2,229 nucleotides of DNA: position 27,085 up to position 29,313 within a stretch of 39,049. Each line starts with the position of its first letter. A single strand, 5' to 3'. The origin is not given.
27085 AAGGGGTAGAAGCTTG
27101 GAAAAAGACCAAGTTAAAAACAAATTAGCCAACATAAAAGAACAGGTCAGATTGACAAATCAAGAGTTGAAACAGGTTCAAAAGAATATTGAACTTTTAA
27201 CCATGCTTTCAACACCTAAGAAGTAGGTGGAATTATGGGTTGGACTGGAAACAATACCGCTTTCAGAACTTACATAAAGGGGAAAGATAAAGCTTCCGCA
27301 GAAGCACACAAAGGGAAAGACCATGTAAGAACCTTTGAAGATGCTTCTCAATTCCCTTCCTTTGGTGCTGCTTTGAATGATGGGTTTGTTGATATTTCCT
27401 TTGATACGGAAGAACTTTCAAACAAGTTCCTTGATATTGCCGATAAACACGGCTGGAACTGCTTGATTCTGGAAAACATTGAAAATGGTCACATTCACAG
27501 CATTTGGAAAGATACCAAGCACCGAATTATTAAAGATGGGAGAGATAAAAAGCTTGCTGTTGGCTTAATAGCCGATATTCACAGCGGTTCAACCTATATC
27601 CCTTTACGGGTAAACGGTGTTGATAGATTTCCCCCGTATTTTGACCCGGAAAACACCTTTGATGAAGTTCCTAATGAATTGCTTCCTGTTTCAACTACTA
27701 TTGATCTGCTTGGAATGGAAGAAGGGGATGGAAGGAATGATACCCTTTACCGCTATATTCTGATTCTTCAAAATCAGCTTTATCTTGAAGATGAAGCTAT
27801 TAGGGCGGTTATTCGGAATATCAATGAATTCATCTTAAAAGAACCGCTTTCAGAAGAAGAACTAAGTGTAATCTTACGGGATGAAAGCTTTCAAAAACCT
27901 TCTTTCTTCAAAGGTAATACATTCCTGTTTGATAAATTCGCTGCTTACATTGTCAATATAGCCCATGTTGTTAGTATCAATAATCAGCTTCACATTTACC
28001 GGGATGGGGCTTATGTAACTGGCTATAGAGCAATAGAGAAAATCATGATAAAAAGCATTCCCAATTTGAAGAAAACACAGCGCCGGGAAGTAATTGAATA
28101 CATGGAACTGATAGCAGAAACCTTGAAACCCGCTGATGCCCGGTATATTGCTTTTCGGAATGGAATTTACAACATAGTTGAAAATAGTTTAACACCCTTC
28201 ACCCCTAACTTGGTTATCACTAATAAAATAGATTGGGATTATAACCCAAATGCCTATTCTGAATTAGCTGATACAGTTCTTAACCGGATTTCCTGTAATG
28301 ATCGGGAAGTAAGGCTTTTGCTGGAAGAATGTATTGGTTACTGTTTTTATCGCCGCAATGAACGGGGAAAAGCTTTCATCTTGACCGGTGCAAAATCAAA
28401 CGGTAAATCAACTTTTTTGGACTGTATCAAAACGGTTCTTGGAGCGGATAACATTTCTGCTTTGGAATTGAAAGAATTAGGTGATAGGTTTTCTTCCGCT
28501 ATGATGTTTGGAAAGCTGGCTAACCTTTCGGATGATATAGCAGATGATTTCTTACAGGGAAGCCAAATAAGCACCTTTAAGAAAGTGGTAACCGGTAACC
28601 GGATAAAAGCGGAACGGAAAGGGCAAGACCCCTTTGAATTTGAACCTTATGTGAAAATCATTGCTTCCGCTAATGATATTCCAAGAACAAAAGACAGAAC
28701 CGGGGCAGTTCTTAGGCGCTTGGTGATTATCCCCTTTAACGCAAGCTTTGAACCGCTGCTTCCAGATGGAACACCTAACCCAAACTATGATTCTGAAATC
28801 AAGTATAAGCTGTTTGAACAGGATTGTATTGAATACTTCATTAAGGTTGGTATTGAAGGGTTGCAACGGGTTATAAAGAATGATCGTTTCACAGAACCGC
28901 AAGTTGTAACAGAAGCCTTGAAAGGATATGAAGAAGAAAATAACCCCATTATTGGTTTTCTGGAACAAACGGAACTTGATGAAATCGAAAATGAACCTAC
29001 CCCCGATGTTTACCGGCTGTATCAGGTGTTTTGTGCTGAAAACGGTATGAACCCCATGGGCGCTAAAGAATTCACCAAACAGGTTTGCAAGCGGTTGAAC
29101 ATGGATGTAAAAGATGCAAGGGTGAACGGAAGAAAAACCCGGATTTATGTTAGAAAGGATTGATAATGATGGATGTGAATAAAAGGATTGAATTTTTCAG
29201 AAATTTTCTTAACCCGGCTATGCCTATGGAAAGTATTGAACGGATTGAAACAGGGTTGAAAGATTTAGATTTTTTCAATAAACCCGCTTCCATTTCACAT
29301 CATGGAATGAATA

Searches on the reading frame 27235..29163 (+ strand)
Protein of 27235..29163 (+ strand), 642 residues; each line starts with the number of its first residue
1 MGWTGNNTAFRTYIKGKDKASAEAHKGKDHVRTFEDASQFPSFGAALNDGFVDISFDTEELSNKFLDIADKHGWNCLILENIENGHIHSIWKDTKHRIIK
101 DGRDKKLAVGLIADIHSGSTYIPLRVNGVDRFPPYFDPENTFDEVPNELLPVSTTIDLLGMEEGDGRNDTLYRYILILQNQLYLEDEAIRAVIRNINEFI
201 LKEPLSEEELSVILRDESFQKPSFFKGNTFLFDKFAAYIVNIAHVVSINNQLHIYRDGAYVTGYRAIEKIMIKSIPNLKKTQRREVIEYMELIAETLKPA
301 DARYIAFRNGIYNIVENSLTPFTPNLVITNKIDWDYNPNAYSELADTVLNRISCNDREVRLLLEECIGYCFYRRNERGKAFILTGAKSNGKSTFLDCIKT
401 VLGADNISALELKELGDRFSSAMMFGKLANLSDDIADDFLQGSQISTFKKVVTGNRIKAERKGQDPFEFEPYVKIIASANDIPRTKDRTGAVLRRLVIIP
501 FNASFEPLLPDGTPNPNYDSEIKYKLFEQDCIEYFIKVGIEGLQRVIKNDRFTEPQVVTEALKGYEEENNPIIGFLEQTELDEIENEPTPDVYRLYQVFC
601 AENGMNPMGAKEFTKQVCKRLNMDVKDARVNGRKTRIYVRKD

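Call 16: search_protein_families(library=pfam, proteins=[window:27235-29163:+], max_evalue=0.01)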
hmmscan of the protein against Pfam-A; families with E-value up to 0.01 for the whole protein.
window:27235-29163:+ (642 aa): 4 families
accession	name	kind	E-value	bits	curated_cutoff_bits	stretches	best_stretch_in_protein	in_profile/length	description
PF19263.5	DUF5906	-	1.6e-22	80.8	27.6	1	383-495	1-114/114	Family of unknown function (DUF5906)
PF08706.16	D5_N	-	9.3e-11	42.6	22.4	1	221-353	52-144/145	D5 N terminal like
PF03288.22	Pox_D5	-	8.4e-07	29.8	21.4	1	567-622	1-58/86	Poxvirus D5 protein-like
PF13555.12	AAA_29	-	0.00016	21.8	27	1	376-405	21-49/61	P-loop containing region of AAA domain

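Call 18: find_related_loci(query=window:27235-29163:+, collection=viral_contigs, flank=10000)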
Query window:27235-29163:+ (642 aa) in viral_contigs; peptide patterns used: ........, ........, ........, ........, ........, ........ (x = any residue, [..] = any of these).
35 stretches matched a pattern; 32 encode a relative of the query (tblastn E <= 1e-3); 32 distinct loci.
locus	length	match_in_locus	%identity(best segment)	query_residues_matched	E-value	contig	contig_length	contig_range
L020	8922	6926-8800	47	10-641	0e+0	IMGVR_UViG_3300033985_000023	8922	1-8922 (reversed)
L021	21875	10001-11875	47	10-641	0e+0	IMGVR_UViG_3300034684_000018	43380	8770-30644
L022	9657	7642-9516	47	10-641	0e+0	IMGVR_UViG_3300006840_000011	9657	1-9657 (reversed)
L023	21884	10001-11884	48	10-642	0e+0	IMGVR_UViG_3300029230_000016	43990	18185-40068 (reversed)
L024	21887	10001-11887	47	10-642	0e+0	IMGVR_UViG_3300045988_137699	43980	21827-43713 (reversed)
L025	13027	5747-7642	47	6-642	1e-180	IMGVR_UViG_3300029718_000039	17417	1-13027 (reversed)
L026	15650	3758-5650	47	5-640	3e-180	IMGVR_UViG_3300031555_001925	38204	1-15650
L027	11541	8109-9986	46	10-641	5e-180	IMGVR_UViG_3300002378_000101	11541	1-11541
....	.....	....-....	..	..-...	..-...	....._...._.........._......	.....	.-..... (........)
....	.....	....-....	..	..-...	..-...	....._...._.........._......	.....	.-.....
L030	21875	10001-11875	47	10-641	5e-179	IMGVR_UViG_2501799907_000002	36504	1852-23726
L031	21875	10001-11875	48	10-641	2e-178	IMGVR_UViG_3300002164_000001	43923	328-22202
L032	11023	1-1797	48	34-639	7e-177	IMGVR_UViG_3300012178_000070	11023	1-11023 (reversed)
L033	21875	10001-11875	46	10-641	6e-177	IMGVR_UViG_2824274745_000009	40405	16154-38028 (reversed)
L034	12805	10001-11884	47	10-642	5e-177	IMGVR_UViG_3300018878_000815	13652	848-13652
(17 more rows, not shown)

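Call 19: search_solved_structures(query=window:27235-29163:+, max_evalue=1, show_alignments=2)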
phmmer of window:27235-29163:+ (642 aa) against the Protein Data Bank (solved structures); distinct sequences matched with E-value up to 1: 3.
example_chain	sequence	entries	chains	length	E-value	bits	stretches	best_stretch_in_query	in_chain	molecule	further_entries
7ola_A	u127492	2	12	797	9.6e-41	142.9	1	251-617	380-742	DNA primase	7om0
5a9d_A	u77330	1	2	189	0.6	11.5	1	54-109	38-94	SOLUTE CARRIER FAMILY 15 MEMBER 1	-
7s8u_A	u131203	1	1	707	0.98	10.8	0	58-108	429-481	Solute carrier family 15 member 1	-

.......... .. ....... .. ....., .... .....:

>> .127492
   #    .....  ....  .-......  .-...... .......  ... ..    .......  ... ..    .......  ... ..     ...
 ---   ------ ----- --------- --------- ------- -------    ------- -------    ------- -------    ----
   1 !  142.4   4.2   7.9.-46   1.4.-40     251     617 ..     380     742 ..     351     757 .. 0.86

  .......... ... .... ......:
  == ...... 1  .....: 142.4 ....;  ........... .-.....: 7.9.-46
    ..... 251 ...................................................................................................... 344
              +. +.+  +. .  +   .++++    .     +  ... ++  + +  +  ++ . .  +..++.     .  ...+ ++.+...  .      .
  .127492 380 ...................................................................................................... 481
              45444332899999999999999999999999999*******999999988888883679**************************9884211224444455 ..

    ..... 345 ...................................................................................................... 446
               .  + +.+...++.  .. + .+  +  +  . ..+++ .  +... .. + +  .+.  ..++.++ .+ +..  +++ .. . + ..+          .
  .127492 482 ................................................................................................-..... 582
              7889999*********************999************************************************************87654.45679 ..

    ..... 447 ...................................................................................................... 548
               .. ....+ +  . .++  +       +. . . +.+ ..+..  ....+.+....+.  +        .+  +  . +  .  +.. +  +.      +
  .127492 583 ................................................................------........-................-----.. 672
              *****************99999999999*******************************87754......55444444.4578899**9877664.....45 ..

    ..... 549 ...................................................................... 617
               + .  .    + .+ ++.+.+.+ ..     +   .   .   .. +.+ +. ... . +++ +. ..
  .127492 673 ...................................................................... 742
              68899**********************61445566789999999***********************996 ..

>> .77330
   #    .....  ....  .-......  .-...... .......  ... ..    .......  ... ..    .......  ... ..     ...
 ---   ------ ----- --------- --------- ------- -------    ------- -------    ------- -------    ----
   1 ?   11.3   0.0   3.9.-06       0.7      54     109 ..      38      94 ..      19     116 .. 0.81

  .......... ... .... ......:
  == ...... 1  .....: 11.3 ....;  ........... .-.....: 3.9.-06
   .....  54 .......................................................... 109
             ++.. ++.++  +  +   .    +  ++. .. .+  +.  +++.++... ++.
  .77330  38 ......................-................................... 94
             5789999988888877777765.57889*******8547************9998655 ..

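Call 27: search_dna_similar(query=window:27235-29163:+, collection=phages, mode=protein, max_rows=40)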
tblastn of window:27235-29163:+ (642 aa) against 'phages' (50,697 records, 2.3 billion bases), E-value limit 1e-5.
Records with a match: 1449; places in all: 1451; records where one place covers at least 80% of the query: 9.
Best place of each record, by identity: <60% 1449.
By first word of the organism name: Streptococcus 497; Mycobacterium 216; Enterococcus 127; Microbacterium 111; Vibrio 92; Arthrobacter 74; Streptomyces 48; Bacteriophage 31; Gordonia 23; Listeria 22; and 65 more.
By host as written in the record: Mycobacterium smegmatis mc2 155 157; - 115; Streptococcus thermophilus 102; Microbacterium foliorum NRRL B-24224 58; Arthrobacter globiformis B-2979 45; Vibrio lentus 44; Enterococcus faecalis 41; Microbacterium foliorum NRRL B-24224 SEA 35; and 468 more.
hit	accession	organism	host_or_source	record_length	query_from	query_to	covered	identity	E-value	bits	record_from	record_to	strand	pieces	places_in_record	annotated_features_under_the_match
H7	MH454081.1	Paenibacillus phage LincolnB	Paenibacillus larvae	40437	10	642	99%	39.8%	5e-149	483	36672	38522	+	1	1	DNA primase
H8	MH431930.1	Paenibacillus phage Wanderer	Paenibacillus larvae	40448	10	642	99%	39.8%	5e-149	483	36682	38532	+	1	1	DNA primase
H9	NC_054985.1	Paenibacillus phage Wanderer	Paenibacillus larvae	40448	10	642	99%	39.8%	5e-149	483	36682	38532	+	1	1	DNA primase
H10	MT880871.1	Staphylococcus phage PI-Sepi-HH2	Staphylococcus epidermidis HD21-2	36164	5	639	99%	39.0%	1e-133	439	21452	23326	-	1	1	hypothetical protein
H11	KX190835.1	Bacillus phage vB_BtS_BMBtp15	Bacillus thuringiensis BGSC 4AE1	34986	10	639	98%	37.1%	2e-128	423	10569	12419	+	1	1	primase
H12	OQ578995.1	Staphylococcus phage phiST9-C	Staphylococcus aureus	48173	6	639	99%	27.7%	8e-49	190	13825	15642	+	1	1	hypothetical protein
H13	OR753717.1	Mycoplasmopsis phage vB_Mfe_PMF329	Mycoplasmopsis felis MF329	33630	6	617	95%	26.1%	2e-45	180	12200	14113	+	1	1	DNA primase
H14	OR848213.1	Listeria phage LM 4-14-1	Listeria monocytogenes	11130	13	638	98%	24.5%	2e-38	158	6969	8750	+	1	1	record has no annotation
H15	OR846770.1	Listeria phage LM 4-11-1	Listeria monocytogenes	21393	13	638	98%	24.5%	2e-38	158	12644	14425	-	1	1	record has no annotation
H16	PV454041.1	Staphylococcus phage HHU-22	Staphylococcus sp.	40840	157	639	75%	29.5%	1e-49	193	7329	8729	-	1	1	DNA primase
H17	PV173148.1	Enterococcus phage vB_CECAV_04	Enterococcus cecorum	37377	143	626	75%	25.3%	6e-33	142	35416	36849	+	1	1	DNA primase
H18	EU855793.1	Listeria phage P40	Listeria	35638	160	642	75%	24.5%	4e-29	130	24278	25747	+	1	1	gp32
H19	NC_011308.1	Listeria phage P40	Listeria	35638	160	642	75%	24.5%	4e-29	130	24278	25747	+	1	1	DNA primase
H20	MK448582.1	Streptococcus satellite phage Javan621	Streptococcus uberis 0140J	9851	258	621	57%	31.3%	1e-40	165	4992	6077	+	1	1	DNA primase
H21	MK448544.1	Streptococcus satellite phage Javan564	Streptococcus suis ERR120115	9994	249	627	59%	29.8%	6e-38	157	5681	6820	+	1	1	DNA primase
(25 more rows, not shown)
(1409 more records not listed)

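Call 72: search_protein_families(library=ncbifam, proteins=[window:27235-29163:+], max_evalue=0.001)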
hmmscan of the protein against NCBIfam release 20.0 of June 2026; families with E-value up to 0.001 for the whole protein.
window:27235-29163:+ (642 aa): 3 families
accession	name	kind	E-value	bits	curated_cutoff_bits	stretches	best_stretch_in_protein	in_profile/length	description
TIGR01613.1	primase_Cterm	subfamily_domain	3.4e-61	206.7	108.7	1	304-613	2-304/304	phage/plasmid primase, P4 family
NF005477.0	PRK07078.1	subfamily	1.7e-20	72.8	1014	1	344-623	457-729/759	hypothetical protein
NF011296.0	PRK14709.1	subfamily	3.8e-18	65.4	613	1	349-626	176-447/469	hypothetical protein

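Call 76: find_related_loci(query=A3, collection=viral_contigs, flank=6000)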
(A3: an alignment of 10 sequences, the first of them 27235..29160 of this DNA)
Query A3 (642 aa) in viral_contigs; peptide patterns used: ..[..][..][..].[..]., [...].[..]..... (x = any residue, [..] = any of these).
600 stretches matched a pattern (row limit reached: there are more); 556 encode a relative of the query (tblastn E <= 1e-3); the best 80 are kept; 80 distinct loci.
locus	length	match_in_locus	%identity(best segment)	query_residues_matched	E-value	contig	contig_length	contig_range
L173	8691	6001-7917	65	3-639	0e+0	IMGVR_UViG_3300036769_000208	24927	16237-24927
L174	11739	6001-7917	65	3-639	0e+0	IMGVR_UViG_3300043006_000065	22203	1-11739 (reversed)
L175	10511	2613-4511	59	1-638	0e+0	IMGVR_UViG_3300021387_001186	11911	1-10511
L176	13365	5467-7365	59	1-638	0e+0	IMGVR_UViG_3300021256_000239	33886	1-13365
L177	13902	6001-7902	57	2-638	0e+0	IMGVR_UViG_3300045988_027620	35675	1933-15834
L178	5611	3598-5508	55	3-640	0e+0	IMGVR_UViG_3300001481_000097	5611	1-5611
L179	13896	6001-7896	56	5-638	0e+0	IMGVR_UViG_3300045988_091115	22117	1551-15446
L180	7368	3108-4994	57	2-633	0e+0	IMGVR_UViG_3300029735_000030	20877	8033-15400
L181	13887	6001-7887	56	2-633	0e+0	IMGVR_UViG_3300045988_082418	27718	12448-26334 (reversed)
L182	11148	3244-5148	55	3-640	0e+0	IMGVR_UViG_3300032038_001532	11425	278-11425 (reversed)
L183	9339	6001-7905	55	3-640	0e+0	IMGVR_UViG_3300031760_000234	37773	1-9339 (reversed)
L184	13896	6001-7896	55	5-638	0e+0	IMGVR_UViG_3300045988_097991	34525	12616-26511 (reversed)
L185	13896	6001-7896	55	5-638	0e+0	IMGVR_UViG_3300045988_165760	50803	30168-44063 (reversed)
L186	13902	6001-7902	56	2-638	0e+0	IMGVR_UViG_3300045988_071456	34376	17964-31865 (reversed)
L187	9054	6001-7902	56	2-638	0e+0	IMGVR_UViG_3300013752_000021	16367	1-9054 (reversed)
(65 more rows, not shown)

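Call 99: get_annotated_region(hit=H10, flank=5000)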
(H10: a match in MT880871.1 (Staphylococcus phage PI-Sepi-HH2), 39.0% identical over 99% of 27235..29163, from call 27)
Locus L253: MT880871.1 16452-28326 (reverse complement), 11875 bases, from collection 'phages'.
description: Staphylococcus phage PI-Sepi-HH2, complete genome.
organism: Staphylococcus phage PI-Sepi-HH2 (NCBI taxid 2782523)
taxonomy: Viruses; Duplodnaviria; Heunggongvirae; Uroviricota; Caudoviricetes
host: Staphylococcus epidermidis HD21-2; source: -; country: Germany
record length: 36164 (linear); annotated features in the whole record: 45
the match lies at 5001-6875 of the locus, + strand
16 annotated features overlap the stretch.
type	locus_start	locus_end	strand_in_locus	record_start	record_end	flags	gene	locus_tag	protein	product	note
CDS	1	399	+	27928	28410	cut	-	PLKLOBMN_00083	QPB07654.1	hypothetical protein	-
CDS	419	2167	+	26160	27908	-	-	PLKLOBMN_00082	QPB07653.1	hypothetical protein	-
CDS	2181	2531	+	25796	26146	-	-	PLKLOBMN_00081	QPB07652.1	hypothetical protein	-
CDS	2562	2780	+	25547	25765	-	-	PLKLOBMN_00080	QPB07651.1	hypothetical protein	-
CDS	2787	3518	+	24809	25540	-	-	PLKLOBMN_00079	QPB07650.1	hypothetical protein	-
CDS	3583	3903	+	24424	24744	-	hisI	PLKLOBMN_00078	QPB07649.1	histidine biosynthesis bifunctional protein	Histidine biosynthesis bifunctional protein HisIE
CDS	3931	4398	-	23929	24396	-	-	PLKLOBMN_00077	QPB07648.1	hypothetical protein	-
CDS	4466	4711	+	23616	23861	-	-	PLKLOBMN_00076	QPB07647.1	hypothetical protein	-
CDS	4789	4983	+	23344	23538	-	-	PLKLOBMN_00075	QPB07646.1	hypothetical protein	-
CDS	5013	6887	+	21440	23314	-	-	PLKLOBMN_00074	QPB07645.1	hypothetical protein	-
CDS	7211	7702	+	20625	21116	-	-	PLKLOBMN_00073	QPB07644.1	hypothetical protein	-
CDS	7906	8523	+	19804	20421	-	-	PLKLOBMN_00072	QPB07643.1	hypothetical protein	-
CDS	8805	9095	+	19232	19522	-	-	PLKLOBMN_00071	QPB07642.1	hypothetical protein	-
CDS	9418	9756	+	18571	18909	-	-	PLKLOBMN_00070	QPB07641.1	hypothetical protein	-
CDS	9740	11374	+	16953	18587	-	-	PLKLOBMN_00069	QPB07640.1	hypothetical protein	-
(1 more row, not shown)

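Call 100: get_annotated_region(hit=H11, flank=5000)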
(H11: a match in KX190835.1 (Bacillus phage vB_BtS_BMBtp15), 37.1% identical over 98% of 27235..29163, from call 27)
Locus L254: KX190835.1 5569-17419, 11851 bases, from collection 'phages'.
description: Bacillus phage vB_BtS_BMBtp15, complete genome.
organism: Bacillus phage vB_BtS_BMBtp15 (NCBI taxid 1868827)
taxonomy: Viruses; Duplodnaviria; Heunggongvirae; Uroviricota; Caudoviricetes
host: Bacillus thuringiensis BGSC 4AE1; source: -; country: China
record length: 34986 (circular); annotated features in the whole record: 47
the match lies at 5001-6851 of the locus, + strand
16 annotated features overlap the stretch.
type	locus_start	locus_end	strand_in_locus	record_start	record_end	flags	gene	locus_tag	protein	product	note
CDS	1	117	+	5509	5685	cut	-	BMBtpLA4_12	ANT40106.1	hypothetical protein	-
CDS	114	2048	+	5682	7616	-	-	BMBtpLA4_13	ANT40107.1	NTP-binding protein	-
CDS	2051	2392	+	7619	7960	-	-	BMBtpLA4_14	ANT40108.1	hypothetical protein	-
CDS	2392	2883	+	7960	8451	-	-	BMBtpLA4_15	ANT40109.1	hypothetical protein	-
CDS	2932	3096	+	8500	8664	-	-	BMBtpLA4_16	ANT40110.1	hypothetical protein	-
CDS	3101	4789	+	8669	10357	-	-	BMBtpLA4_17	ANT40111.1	DNA polymerase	-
CDS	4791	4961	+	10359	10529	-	-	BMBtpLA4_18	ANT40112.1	hypothetical protein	-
CDS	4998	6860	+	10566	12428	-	-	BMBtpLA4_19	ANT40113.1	primase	-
CDS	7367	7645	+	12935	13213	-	-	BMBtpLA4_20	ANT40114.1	hypothetical protein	-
CDS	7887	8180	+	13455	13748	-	-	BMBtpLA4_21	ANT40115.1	hypothetical protein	-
CDS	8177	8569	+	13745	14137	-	-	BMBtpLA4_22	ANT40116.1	homing endonuclease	-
CDS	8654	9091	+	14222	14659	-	-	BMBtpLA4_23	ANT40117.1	terminase small subunit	-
CDS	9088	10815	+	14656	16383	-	-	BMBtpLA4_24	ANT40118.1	terminase large subunit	-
CDS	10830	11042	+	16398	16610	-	-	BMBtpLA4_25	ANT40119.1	hypothetical protein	-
CDS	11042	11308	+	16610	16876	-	-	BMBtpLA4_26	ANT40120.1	hypothetical protein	-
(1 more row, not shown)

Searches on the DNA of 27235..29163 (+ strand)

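Call 24: search_dna_similar(query=L023:17000-19500:+, collection=phages, mode=near, max_rows=15)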
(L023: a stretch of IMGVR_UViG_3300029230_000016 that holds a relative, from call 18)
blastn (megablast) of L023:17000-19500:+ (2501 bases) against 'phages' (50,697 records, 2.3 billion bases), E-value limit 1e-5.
No match.
